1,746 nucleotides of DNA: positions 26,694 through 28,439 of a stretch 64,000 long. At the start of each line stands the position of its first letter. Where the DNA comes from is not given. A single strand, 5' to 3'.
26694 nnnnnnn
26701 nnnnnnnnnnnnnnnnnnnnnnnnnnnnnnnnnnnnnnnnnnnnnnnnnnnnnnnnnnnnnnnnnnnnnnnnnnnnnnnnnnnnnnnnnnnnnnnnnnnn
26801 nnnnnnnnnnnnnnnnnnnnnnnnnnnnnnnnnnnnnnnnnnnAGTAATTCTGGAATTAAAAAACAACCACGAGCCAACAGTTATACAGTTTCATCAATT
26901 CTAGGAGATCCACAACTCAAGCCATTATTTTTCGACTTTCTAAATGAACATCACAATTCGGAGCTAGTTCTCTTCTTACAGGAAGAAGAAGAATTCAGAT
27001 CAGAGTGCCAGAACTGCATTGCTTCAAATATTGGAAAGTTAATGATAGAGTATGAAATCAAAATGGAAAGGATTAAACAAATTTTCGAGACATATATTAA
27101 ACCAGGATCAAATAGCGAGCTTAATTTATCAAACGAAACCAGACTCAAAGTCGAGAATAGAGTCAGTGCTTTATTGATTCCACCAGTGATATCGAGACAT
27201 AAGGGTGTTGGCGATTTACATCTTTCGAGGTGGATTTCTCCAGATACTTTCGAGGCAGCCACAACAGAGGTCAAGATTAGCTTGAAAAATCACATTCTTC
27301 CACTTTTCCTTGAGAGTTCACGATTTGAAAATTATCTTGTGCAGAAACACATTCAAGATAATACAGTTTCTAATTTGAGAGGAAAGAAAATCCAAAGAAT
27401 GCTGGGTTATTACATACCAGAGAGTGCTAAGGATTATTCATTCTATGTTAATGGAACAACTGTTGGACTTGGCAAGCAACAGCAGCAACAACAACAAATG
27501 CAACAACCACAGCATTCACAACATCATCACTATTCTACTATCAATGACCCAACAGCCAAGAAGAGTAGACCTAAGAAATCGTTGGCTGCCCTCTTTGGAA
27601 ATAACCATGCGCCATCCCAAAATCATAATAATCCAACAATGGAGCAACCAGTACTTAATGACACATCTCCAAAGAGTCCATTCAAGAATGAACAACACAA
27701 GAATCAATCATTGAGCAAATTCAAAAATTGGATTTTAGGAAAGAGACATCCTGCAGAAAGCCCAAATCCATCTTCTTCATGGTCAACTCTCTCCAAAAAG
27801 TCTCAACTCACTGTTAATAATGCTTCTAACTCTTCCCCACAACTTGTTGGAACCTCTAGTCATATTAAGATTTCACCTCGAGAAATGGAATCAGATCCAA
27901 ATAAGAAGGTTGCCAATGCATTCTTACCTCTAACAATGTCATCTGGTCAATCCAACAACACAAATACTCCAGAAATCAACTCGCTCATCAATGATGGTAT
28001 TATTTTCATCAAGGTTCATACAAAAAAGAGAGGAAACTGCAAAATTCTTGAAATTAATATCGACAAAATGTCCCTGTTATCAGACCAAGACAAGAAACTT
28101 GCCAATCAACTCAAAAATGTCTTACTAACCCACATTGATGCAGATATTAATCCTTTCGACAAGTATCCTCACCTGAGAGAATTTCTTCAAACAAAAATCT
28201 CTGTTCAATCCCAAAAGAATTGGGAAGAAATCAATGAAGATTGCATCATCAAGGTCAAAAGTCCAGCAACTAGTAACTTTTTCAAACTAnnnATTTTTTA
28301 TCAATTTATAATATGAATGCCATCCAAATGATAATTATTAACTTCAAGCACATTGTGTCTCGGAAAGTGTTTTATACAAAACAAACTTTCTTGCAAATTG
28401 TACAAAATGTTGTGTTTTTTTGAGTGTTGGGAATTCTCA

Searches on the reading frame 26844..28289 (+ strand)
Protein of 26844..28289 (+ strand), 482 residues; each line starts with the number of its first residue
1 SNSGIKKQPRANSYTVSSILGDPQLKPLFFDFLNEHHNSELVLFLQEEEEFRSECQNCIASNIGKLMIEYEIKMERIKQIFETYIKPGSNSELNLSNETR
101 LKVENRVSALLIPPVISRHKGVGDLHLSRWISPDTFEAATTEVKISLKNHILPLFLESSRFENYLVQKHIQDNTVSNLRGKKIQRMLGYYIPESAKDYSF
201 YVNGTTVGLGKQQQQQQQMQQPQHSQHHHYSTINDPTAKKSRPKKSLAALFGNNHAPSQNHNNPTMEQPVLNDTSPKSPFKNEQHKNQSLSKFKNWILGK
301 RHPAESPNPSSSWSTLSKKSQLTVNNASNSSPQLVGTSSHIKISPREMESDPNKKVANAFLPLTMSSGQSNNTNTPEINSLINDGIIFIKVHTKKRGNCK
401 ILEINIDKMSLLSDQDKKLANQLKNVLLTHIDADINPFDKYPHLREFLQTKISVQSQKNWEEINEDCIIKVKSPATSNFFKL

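Call 36: search_protein_representatives(protein=window:26844-28289:+)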
Query: 482 residues. Proteins with E-value up to 0.001 (for the whole library): 2; up to 1e-10: 2; up to 1e-30: 2. The best 2 are listed.
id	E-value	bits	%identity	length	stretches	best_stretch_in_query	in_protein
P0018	1.6e-130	452.7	58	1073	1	4-482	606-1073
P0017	5.2e-85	302.6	50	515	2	239-482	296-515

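Call 38: list_cluster_members(proteins=[P0018, P0017])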
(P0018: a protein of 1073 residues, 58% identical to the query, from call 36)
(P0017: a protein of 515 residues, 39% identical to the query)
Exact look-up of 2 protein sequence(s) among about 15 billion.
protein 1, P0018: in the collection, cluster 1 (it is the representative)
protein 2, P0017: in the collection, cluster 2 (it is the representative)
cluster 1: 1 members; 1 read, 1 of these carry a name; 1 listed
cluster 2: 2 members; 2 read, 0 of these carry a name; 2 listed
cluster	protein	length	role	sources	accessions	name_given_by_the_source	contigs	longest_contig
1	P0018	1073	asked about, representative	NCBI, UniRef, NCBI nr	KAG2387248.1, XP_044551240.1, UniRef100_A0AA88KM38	hypothetical protein C9374_001580 [Naegleria lovaniensis] | RGS domain-containing protein n=1 Tax=Naegleria lovaniensis TaxID=51637 ... | uncharacterized protein C9374_001580 [Naegleria lovaniensis]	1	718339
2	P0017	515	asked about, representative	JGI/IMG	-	-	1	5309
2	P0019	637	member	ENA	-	-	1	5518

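Call 39: find_encoding_contigs(protein=P0018, flank=10000, max_places=3)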
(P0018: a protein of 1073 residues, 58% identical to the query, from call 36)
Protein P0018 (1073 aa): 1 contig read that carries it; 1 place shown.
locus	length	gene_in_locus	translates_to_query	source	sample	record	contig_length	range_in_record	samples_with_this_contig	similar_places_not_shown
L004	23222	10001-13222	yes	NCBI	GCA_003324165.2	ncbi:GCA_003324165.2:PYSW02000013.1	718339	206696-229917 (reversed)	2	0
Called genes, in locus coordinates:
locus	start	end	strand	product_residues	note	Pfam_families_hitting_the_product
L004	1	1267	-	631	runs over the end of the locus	PF02129:Peptidase_S15, PF08530:PepX_C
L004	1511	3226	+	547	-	-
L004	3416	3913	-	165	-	-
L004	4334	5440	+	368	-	PF02179:BAG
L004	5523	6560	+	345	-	PF01436:NHL (faint)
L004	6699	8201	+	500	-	PF00646:F-box (weak), PF12937:F-box-like (faint), PF12799:LRR_4 (faint), PF13855:LRR_8 (faint), PF00560:LRR_1 (faint), PF13516:LRR_6 (faint)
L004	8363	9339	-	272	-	PF01556:DnaJ_C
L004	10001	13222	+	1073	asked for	PF00615:RGS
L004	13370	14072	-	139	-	PF03134:TB2_DP1_HVA22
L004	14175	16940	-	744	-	PF00172:Zn_clus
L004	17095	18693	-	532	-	PF00355:Rieske, PF19112:VanA_C, PF08417:PaO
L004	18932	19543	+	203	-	PF05154:TM2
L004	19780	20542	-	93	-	-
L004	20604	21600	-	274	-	PF20720:nSTAND3 (faint)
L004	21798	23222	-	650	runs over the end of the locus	PF00012:HSP70, PF06723:MreB_Mbl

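Call 44: predict_structure(alignment_id=A2)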
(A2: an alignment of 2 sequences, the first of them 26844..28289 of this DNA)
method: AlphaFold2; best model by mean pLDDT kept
length: 482 residues; sequences in the alignment: 2
mean_pLDDT: 44.1   pTM: 0.26
mean pLDDT of the five models: 44.1, 44.0, 43.2, 42.9, 40.2
residues with pLDDT >= 90: 0; 70-90: 69; 50-70: 70; < 50: 343
segments of 3 or more residues with pLDDT < 50: 1-21, 33-71, 86-94, 110-375
pLDDT, mean of each block of 10 residues (from residue 1): 37 46 52 46 39 35 43 54 50 50 51 34 31 33 30 33 36 33 35 32 27 36 31 29 33 30 29 29 36 40 34 27 29 29 30 32 29 46 69 64 70 78 85 84 84 59 61 81 82
secondary structure, 60 per line:
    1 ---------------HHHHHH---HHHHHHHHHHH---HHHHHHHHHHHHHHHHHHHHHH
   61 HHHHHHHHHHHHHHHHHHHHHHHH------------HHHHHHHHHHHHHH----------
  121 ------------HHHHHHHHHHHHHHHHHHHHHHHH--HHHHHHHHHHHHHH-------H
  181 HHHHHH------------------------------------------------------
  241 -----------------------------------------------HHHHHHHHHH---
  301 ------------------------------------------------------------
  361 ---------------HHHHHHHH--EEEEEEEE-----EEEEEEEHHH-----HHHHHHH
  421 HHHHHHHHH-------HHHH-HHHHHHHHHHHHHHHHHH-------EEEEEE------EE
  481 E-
elements in order: H16-21 H25-35 H39-84 H97-110 H133-156 H159-172 H180-186 H288-297 H376-383 E386-393 E399-405 H414-429 H437-440 H442-459 E467-472 E479-481

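Call 46: fold_search(model_id=the predicted structure, library=pdb)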
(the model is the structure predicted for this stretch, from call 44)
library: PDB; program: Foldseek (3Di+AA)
matches with E <= 10: 231; with E <= 0.001: 0
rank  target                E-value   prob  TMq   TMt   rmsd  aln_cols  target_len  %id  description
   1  6z46_Q                6.9e-01  0.05  0.07  0.12  15.9       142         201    8  Structure of the S. acidocaldarius 20S proteasome (Saci0613/Saci0662) (released 2020-08-05)
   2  8w2f_A                1.3e+00  0.06  0.09  0.15   8.2        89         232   18  Plasmodium falciparum 20S proteasome bound to an inhibitor (released 2024-07-31)
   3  2re7                  1.4e+00  0.08  0.06  0.19  10.7        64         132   22  Crystal structure of a pyridoxamine 5'-phosphate oxidase related protein (psyc_0186) from psychrobacter arcticus 273-4 a (released 2007-10-09)
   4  1ome_B                1.5e+00  0.03  0.06  0.11  16.5       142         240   13  CRYSTAL STRUCTURE OF THE OMEGA LOOP DELETION MUTANT (RESIDUES 163-178 DELETED) OF BETA-LACTAMASE FROM STAPHYLOCOCCUS A (released 1998-05-27)
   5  7pdd_A                1.5e+00  0.02  0.06  0.06  14.7       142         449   10  Focus refinement of soluble domain of Adenylyl cyclase 9 in complex with DARPin C4 and MANT-GTP (released 2022-01-19)
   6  9jk6_A                1.9e+00  0.04  0.05  0.06  17.2        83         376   12  Human VANGL1 hexamer (released 2024-12-25)
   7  8jft_C                2.0e+00  0.05  0.07  0.22  13.1       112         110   18  Cryo-EM structure of SaCas9-AcrIIA15 CTD-sgRNA complex (released 2024-02-28)
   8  3ba3_A                2.2e+00  0.02  0.07  0.16  15.2       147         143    9  Crystal structure of Pyridoxamine 5'-phosphate oxidase-like protein (NP_783940.1) from Lactobacillus plantarum at 1.55 (released 2007-11-20)
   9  3h25_A                2.5e+00  0.10  0.07  0.15   7.4        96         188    9  Crystal structure of the catalytic domain of primase Repb' in complex with initiator DNA (released 2009-04-28)
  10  8tii_A                2.5e+00  0.04  0.07  0.10   6.0        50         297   14  Human ACKR3 phosphorylated by GRK2 in complex with Arrestin2 in nanodisc (released 2025-01-22)
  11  8w2f_O                2.7e+00  0.06  0.09  0.16   8.2        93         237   14  Plasmodium falciparum 20S proteasome bound to an inhibitor (released 2024-07-31)
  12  3qt2_B                2.9e+00  0.12  0.04  0.06   1.2        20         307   20  Structure of a cytokine ligand-receptor complex (released 2012-02-01)
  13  2ktu_MODEL_1_A        2.9e+00  0.10  0.05  0.14   5.4        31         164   22  Human eRF1 C-domain, "closed" conformer (released 2010-06-09)
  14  9bk5_A                2.9e+00  0.06  0.07  0.30   9.2       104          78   12  Structure of LNG binder complex (released 2024-10-09)
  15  6dqs_D                2.9e+00  0.04  0.09  0.03  10.2        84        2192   10  Class 3 IP3-bound human type 3 1,4,5-inositol trisphosphate receptor (released 2018-08-01)
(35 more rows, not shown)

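Call 58: find_encoding_contigs(protein=P0019, flank=10000, max_places=3)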
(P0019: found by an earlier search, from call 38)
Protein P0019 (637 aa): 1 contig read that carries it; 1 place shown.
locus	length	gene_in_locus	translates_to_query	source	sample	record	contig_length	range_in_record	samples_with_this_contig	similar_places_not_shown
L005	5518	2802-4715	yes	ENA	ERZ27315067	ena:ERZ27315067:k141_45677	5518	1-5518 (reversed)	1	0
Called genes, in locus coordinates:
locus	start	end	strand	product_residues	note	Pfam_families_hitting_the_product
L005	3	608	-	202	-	?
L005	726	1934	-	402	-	-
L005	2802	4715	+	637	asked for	PF00615:RGS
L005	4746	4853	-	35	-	-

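Call 59: find_related_loci(query=A3, collection=metagenome_contigs, flank=10000)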
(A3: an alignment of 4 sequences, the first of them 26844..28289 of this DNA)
Query A3 (482 aa) in metagenome_contigs; peptide patterns used: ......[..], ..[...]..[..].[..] (x = any residue, [..] = any of these).
600 stretches matched a pattern, but none encodes a relative of the query by tblastn (E <= 1e-3).
